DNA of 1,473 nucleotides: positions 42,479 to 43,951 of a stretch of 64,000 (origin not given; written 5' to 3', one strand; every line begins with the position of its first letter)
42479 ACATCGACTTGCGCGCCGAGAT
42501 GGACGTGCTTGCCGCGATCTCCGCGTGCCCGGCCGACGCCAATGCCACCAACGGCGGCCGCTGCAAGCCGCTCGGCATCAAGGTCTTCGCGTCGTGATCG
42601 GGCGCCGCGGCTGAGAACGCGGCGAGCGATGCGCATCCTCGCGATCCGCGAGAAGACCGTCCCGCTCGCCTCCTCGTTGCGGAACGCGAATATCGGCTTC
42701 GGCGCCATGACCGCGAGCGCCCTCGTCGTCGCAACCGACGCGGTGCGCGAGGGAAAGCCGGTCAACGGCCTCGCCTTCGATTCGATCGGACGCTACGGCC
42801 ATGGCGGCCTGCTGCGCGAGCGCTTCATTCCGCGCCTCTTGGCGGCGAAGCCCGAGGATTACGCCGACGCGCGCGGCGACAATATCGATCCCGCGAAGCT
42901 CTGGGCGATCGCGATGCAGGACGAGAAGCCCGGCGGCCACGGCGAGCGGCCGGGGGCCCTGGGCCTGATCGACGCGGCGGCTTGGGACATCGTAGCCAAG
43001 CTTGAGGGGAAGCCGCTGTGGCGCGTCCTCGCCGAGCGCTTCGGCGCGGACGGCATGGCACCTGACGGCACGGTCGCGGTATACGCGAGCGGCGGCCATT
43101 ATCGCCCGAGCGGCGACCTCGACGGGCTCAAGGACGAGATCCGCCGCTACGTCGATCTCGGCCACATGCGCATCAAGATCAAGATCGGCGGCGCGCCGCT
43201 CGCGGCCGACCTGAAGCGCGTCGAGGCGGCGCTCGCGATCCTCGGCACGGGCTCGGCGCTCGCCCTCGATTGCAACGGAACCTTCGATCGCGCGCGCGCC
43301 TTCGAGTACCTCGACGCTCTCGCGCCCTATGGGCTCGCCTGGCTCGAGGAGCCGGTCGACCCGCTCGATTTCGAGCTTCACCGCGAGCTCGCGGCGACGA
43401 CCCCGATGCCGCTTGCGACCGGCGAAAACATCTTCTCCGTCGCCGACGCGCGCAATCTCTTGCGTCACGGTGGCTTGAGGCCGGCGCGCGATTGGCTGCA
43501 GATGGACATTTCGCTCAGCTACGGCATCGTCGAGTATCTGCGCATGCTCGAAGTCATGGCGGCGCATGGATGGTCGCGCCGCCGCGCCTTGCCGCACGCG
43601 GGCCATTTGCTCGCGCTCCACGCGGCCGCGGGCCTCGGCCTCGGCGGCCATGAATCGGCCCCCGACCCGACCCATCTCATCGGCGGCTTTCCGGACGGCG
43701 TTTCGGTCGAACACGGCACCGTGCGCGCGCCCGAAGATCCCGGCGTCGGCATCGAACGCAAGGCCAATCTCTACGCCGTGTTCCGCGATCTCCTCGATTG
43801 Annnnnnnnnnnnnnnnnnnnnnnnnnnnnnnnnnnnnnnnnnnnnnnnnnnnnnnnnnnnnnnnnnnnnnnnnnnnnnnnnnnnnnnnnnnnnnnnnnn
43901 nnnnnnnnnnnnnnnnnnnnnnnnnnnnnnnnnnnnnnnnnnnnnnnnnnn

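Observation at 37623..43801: Divergent unit: IorAB (aryl-pyruvate:ferredoxin oxidoreductase) versus VOC - DUF1989 - enolase-superfamily genes, with a TTTGAY-repeat operator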

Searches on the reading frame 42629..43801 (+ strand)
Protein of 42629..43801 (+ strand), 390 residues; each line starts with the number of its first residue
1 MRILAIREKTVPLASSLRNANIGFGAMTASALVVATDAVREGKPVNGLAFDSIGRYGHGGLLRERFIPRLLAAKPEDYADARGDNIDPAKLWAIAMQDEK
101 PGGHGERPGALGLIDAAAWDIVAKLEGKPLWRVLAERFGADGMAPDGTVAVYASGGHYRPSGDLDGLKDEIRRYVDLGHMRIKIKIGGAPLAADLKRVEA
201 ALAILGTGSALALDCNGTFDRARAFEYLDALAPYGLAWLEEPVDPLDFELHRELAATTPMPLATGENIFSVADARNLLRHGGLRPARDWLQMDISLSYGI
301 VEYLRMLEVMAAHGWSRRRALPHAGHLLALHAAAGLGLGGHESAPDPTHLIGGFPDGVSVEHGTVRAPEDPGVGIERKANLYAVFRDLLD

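Call 8: search_protein_families(library=pfam, proteins=[window:42629-43801:+], max_evalue=0.001)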
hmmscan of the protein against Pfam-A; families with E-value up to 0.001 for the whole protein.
window:42629-43801:+ (390 aa): 1 family
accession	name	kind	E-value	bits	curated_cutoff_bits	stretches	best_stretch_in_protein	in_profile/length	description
PF13378.12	MR_MLE_C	-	2e-40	139.3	29.4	1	167-376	2-214/219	Enolase C-terminal domain-like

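Call 23: search_solved_structures(query=window:42629-43801:+, max_evalue=0.00001)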
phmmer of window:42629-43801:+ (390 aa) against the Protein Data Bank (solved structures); distinct sequences matched with E-value up to 0.00001: 98 (the best 60 are shown).
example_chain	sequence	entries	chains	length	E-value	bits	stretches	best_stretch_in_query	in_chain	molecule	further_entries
4kem_A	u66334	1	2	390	2.5e-137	461.4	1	1-389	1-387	Mandelate racemase/muconate lactonizing enzyme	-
2dw7_A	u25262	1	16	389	1.1e-128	432.9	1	2-387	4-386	Bll6730 protein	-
1tzz_A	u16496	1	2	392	1.1e-128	432.9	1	2-387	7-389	Hypothetical protein L1841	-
2dw6_A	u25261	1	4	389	9.4e-128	429.9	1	2-387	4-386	Bll6730 protein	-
2pp0_A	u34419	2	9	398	8.1e-24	87.7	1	11-335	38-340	L-talarate/Galactarate Dehydratase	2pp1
2pp3_A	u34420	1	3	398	6.3e-23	84.7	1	11-335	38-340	L-talarate/galactarate dehydratase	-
2og9_A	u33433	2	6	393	8e-23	84.4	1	12-380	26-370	Mandelate racemase/muconate lactonizing enzyme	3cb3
2hne_A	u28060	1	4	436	2.4e-22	82.8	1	175-377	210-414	L-fuconate dehydratase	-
2hxt_A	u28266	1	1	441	2.5e-22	82.8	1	175-377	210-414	L-fuconate dehydratase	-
1yey_A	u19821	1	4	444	2.6e-22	82.7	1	175-377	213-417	L-fuconate dehydratase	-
2hxu_A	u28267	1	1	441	1.8e-21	79.9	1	177-377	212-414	L-fuconate dehydratase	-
3tj4_A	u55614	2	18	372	3.8e-21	78.9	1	84-375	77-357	Mandelate racemase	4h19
3bjs_A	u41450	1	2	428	1.7e-19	73.4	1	109-382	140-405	Mandelate racemase/muconate lactonizing enzyme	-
5xd7_A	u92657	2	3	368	1.5e-18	70.3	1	105-314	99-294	3,6-anhydro-alpha-L-galactonate cycloisomerase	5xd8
5xd9_A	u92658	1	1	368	2.2e-18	69.7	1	105-313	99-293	3,6-anhydro-alpha-L-galactonate cycloisomerase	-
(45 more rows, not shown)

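Call 34: search_solved_structures(query=window:42629-43801:+, max_evalue=1e-100, show_alignments=2)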
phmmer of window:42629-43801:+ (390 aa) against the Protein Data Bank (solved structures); distinct sequences matched with E-value up to 1e-100: 4.
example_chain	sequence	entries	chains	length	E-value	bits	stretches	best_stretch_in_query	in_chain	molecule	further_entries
4kem_A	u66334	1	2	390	2.5e-137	461.4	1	1-389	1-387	Mandelate racemase/muconate lactonizing enzyme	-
2dw7_A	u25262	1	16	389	1.1e-128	432.9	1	2-387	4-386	Bll6730 protein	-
1tzz_A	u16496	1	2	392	1.1e-128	432.9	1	2-387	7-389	Hypothetical protein L1841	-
2dw6_A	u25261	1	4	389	9.4e-128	429.9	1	2-387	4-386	Bll6730 protein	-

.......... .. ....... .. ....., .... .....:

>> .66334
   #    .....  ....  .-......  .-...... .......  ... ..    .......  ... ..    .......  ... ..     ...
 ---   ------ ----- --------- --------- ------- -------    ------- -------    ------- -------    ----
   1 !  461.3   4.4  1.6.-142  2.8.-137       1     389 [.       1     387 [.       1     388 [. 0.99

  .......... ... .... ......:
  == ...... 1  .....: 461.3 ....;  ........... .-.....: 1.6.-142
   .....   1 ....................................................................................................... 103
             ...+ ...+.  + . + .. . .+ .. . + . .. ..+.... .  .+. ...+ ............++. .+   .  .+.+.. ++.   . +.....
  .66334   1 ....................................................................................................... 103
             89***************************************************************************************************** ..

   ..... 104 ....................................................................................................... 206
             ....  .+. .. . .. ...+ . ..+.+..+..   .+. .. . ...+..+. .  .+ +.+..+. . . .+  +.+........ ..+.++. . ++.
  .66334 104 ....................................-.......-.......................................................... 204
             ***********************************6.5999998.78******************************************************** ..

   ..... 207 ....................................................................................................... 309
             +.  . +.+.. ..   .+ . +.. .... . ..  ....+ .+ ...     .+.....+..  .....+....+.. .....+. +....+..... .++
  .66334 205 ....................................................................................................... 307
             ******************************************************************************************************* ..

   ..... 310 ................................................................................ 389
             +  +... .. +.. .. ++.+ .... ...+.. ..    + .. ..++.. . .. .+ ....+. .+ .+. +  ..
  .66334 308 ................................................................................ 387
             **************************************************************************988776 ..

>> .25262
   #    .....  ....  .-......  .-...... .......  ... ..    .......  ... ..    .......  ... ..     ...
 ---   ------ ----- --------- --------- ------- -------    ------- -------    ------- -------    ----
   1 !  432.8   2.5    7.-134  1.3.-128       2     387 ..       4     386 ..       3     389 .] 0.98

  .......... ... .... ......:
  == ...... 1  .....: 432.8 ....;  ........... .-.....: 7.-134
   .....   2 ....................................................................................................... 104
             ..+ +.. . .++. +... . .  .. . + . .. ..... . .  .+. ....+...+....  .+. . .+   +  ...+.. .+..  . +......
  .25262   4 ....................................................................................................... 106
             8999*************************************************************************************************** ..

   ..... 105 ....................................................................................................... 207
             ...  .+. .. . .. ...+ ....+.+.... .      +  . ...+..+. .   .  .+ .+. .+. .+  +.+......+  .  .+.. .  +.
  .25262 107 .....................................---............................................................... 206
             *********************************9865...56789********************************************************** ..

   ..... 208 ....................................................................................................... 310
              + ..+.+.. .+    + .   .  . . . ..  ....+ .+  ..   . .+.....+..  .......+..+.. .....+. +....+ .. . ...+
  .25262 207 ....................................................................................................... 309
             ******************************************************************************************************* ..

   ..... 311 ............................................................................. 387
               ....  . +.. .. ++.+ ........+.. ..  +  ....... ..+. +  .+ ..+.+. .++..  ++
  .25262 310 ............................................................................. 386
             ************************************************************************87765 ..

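Call 35: find_homologous_proteins(query=window:42629-43801:+, max_evalue=1e-30)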
Query window:42629-43801:+ (390 aa): 7988 proteins with E <= 1e-30 among 8000 candidates; the best 120 are listed.
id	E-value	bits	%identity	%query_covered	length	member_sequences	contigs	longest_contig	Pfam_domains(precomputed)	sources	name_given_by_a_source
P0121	1.2e-255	866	99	100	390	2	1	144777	PF13378.13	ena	-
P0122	1.3e-184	632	74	100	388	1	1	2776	PF13378.13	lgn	-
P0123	2.2e-171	588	68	100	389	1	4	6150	PF13378.13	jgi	jgi:L-alanine-DL-glutamate epimerase-like enolase superfamily enzyme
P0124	2.8e-171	588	69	100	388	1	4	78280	PF13378.13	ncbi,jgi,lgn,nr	ncbi:MAG TPA: enolase C-terminal domain-like protein [Stellaceae bacterium]|nr:enolase C-terminal do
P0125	2.9e-168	578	70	100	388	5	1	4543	PF13378.13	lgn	-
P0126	5.3e-168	577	69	100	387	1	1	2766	PF13378.13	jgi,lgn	jgi:L-alanine-DL-glutamate epimerase-like enolase superfamily enzyme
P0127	6.4e-168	577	67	100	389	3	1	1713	PF13378.13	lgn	-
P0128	6.4e-168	577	69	100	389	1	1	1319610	PF13378.13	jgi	jgi:D(-)-tartrate dehydratase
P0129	7.7e-167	573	67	100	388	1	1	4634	PF13378.13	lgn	-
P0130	6.8e-166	570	68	100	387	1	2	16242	PF13378.13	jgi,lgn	jgi:L-alanine-DL-glutamate epimerase-like enolase superfamily enzyme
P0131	5.5e-165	567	67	99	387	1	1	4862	PF13378.13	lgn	-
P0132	1.9e-164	566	67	100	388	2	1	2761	PF13378.13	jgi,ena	-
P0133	4.9e-164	564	66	100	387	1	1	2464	PF13378.13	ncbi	-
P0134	5.7e-164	564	66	100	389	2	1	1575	PF13378.13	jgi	jgi:L-alanine-DL-glutamate epimerase-like enolase superfamily enzyme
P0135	6.7e-164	564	67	100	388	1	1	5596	PF13378.13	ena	-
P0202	1.8e-147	510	63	100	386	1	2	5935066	PF13378.13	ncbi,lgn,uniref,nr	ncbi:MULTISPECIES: enolase C-terminal domain-like protein [unclassified Beijerinckia]|uniref:enolase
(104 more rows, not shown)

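Call 36: find_encoding_contigs(protein=P0202, flank=10000, max_places=2)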
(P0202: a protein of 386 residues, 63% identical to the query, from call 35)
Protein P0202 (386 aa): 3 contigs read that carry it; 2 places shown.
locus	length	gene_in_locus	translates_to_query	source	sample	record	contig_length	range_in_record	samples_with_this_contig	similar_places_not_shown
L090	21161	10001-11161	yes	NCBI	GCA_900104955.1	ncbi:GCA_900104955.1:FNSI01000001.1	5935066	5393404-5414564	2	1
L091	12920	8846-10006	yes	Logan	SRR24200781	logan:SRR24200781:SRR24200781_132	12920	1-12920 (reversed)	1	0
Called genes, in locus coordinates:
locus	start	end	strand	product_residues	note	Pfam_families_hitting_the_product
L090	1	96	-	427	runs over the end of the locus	PF13400:Tad (weak)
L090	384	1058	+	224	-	PF08768:THAP4_heme-bd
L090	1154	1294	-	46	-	-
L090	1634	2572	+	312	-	-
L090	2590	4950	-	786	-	PF01315:Ald_Xan_dh_C, PF02738:MoCoBD_1, PF20256:MoCoBD_2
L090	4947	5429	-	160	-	PF00111:Fer2, PF13085:Fer2_3 (weak), PF01799:Fer2_2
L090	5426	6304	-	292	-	PF00941:FAD_binding_5, PF03450:CO_deh_flav_C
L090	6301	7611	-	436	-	PF06808:DctM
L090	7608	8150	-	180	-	PF04290:DctQ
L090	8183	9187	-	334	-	PF03480:DctP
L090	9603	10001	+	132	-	PF00903:Glyoxalase, PF13669:Glyoxalase_4 (weak)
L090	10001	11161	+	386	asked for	PF13378:MR_MLE_C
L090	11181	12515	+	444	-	PF00355:Rieske, PF00848:Ring_hydroxyl_A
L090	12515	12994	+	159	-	PF13577:SnoaL_4 (weak), PF00866:Ring_hydroxyl_B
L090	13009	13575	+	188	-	PF00440:TetR_N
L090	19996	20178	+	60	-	-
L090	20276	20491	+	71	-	-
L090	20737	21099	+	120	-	-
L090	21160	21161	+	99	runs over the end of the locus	-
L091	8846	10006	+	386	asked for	PF13378:MR_MLE_C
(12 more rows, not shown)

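Call 37: find_encoding_contigs(protein=P0128, flank=10000, max_places=2)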
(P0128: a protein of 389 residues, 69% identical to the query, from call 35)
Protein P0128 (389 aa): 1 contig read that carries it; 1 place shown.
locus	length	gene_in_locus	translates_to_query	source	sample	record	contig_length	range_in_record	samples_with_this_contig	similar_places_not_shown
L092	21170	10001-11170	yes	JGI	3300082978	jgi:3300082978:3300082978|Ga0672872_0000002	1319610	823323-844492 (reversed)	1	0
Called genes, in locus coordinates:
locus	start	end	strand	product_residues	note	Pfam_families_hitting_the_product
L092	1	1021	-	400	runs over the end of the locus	PF00155:Aminotran_1_2, PF01041:DegT_DnrJ_EryC1 (weak)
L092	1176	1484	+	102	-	-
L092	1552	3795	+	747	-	PF04851:ResIII, PF00270:DEAD (weak), PF17757:UvrB_inter, PF27431:UvrB_3rd, PF00271:Helicase_C, PF12344:UvrB, PF02151:UVR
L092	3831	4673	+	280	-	PF13578:Methyltransf_24 (faint)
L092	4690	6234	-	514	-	PF13432:TPR_16, PF00515:TPR_1, PF07719:TPR_2, PF13424:TPR_12, PF13414:TPR_11, PF14559:TPR_19, PF00515:TPR_1, PF13432:TPR_16, +20 more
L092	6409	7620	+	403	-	PF07690:MFS_1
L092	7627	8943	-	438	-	PF13432:TPR_16, PF14559:TPR_19, PF13432:TPR_16, PF00515:TPR_1, PF13424:TPR_12, PF14559:TPR_19, PF13432:TPR_16, PF13371:TPR_9, +16 more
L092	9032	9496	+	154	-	PF08327:AHSA1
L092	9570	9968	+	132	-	PF00903:Glyoxalase, PF13669:Glyoxalase_4, PF18029:Glyoxalase_6 (weak)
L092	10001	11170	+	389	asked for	PF13378:MR_MLE_C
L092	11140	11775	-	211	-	PF00440:TetR_N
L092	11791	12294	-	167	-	PF13577:SnoaL_4, PF00866:Ring_hydroxyl_B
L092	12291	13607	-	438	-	PF00355:Rieske, PF00848:Ring_hydroxyl_A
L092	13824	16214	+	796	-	PF01315:Ald_Xan_dh_C, PF02738:MoCoBD_1, PF20256:MoCoBD_2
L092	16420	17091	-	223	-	PF00005:ABC_tran, PF13304:AAA_21 (faint)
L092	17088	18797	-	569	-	PF02653:BPD_transp_2, PF00005:ABC_tran, PF13304:AAA_21 (faint)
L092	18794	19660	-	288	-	PF02653:BPD_transp_2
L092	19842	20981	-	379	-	PF13433:Peripla_BP_5 (weak), PF13458:Peripla_BP_6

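Call 38: search_protein_families(library=ncbifam, proteins=[window:42629-43801:+], max_evalue=0.00001)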
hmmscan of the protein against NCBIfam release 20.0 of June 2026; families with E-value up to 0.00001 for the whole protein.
window:42629-43801:+ (390 aa): 13 families
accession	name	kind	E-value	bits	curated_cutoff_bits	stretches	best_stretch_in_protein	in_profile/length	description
NF047820.1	TalGalacDh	equivalog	2e-32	112.5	500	1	5-375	8-354/371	L-talarate/galactarate dehydratase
NF040866.1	AraD_Arch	equivalog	3e-24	85.7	650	1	111-378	104-362/372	arabinonate dehydratase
NF010624.0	PRK14017.1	equivalog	3.3e-17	62.6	311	1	110-310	82-275/382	galactonate dehydratase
NF040790.2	glucon_galact_dh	equivalog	6.2e-16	58.2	750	1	109-314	92-293/390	bifunctional D-gluconate/D-galactonate dehydratase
TIGR02534.1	mucon_cyclo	subfamily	6.7e-11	41.8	334.95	1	161-312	139-287/368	muconate/chloromuconate family cycloisomerase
NF043051.1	ManoateDhtManD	equivalog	7e-11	41.6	550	0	205-380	202-378/403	D-mannonate dehydratase ManD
TIGR01928.1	menC_lowGC_arch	equivalog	6.4e-10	38.6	200.65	1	110-279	91-244/325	o-succinylbenzoate synthase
NF011654.0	PRK15072.1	subfamily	8e-10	38.1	430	0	207-382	205-381/404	D-galactonate dehydratase family protein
NF011968.0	PRK15440.1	equivalog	1.3e-09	37.5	393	1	111-332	126-328/395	L-rhamnonate dehydratase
NF043002.1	HProlDhtase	equivalog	9e-09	34.6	500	1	109-306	100-278/366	cis-3-hydroxy-L-proline dehydratase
TIGR01927.1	menC_gam_Gplu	equivalog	4.3e-08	32.8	130.55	1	176-274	122-221/307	o-succinylbenzoate synthase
NF002739.0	PRK02714.1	equivalog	1.1e-07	31.7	259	1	170-279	125-237/320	o-succinylbenzoate synthase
NF041118.1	A_G_epim_Thtga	equivalog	9.4e-06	25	500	0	169-282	144-257/341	L-Ala-D/L-Glu epimerase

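Call 72: search_dna_similar(query=window:42629-43801:+, collection=plasmids, mode=protein, max_evalue=1e-80, max_rows=25)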
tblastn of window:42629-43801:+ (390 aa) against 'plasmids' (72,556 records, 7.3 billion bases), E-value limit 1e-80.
Records with a match: 108; places in all: 111; records where one place covers at least 80% of the query: 108.
Best place of each record, by identity: <60% 108.
By first word of the organism name: Pantoea 36; Azospirillum 11; Paraburkholderia 10; Cupriavidus 6; Rhizobium 5; Methylobacterium 4; Variovorax 4; Caballeronia 4; Agrobacterium 4; Bosea 2; and 20 more.
By predicted mobility (MOB-suite, as given by PLSDB): non-mobilizable 91; mobilizable 12; conjugative 5.
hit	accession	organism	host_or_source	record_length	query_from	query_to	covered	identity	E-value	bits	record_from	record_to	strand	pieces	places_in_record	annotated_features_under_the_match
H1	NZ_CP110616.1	Rhodococcus antarcticus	whole organism,T5 medium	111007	1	388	99%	57.7%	5e-123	398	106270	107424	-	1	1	mandelate racemase/muconate lactonizing enzyme family protein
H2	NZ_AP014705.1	Methylobacterium aquaticum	-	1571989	1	388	99%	56.3%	3e-110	362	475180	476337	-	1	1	none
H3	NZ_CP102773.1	Bosea sp. NBC_00550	-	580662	1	388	99%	55.9%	1e-121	394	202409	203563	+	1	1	mandelate racemase/muconate lactonizing enzyme family protein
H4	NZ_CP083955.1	Mesorhizobium sp. B2-1-1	cell culture,soil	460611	1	388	99%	55.9%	9e-121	392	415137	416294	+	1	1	mandelate racemase/muconate lactonizing enzyme family protein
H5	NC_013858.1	Azospirillum sp. B510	-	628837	1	389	100%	55.3%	3e-118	384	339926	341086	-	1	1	mandelate racemase/muconate lactonizing enzyme family protein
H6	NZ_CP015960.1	Paraburkholderia caribensis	Mimosa,single cell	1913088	1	388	99%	55.4%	8e-125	404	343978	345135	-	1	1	none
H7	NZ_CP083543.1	Jannaschia sp. W003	-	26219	1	390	100%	55.0%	4e-117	381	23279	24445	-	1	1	mandelate racemase/muconate lactonizing enzyme family protein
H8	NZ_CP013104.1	Paraburkholderia caribensis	-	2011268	1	388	99%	55.2%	1e-123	400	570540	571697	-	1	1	none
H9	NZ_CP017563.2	Paraburkholderia sprentiae WSM5005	Lebeckia ambigua,root nodule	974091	1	388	99%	55.2%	3e-123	399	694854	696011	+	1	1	mandelate racemase/muconate lactonizing enzyme family protein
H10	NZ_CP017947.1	Bosea sp. Tri-49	Oxytropis triphylla,cell culture,root ...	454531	1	388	99%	55.2%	2e-119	388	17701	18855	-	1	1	mandelate racemase/muconate lactonizing enzyme family protein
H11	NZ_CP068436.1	Cupriavidus necator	heavy metal containmented soil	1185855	1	388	99%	54.9%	3e-126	407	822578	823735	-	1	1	none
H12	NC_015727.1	Cupriavidus necator N-1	soil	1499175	1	388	99%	54.9%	5e-126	407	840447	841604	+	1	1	record has no annotation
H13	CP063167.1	Variovorax paradoxus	-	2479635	1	390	100%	54.6%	2e-122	397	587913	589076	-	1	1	mandelate racemase/muconate lactonizing enzyme family protein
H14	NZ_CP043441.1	Cupriavidus campinensis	cell culture,soil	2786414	1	388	99%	54.6%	1e-124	403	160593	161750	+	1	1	none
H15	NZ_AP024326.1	Caballeronia sp. NK8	-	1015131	1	388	99%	54.6%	1e-124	403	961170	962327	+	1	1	record has no annotation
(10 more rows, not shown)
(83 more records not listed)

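Call 73: get_annotated_region(hit=H3, flank=8000)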
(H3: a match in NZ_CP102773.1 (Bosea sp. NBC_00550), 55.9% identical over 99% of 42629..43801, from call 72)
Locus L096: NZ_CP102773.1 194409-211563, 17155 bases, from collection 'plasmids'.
description: Bosea sp. NBC_00550 plasmid pNBC550, complete sequence
organism: Bosea sp. NBC_00550 (NCBI taxid 2969621)
taxonomy: Bacteria; Pseudomonadota; Alphaproteobacteria; Hyphomicrobiales; Boseaceae; Bosea; Bosea sp. NBC 00550
host: -; source: -; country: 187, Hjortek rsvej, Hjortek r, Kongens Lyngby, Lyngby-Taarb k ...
typing (MOB-suite, as given by PLSDB): non-mobilizable
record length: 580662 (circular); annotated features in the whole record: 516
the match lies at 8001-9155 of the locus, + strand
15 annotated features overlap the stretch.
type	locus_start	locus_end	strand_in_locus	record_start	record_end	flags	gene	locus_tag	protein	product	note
CDS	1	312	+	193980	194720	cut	-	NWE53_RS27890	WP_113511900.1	ATP-binding cassette domain-containing protein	-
CDS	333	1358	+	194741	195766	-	-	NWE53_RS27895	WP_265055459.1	ABC transporter permease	GO:0008643 - carbohydrate transport [Evidence IEA]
CDS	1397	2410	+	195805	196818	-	-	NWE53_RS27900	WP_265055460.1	sugar-binding protein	-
CDS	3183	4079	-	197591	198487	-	bla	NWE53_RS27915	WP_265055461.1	class A beta-lactamase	GO:0030655 - beta-lactam antibiotic catabolic process [Evidence IEA]; GO:0046677 - response to antibiotic [Evidence IEA]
CDS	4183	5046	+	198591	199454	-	-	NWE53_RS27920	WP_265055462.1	LysR family transcriptional regulator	-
CDS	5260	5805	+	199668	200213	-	-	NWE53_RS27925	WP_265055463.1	M15 family metallopeptidase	-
CDS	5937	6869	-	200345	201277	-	-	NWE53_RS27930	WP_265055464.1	LysR family transcriptional regulator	-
CDS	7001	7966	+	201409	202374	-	-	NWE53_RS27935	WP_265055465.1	tripartite tricarboxylate transporter substrate-binding protein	-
CDS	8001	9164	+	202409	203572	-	-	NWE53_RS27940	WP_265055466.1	mandelate racemase/muconate lactonizing enzyme family protein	-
CDS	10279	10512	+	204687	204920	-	-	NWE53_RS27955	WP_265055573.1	hypothetical protein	-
CDS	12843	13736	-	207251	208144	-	-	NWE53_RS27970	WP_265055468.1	LysR family transcriptional regulator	-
CDS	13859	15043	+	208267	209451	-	-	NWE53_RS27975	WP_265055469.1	MFS transporter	GO:0055085 - transmembrane transport [Evidence IEA]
CDS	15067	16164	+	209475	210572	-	-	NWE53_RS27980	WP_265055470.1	alpha/beta hydrolase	-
CDS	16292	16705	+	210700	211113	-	-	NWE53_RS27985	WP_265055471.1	cyclophilin-like fold protein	-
CDS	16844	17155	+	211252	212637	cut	-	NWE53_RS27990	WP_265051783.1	IS1182 family transposase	-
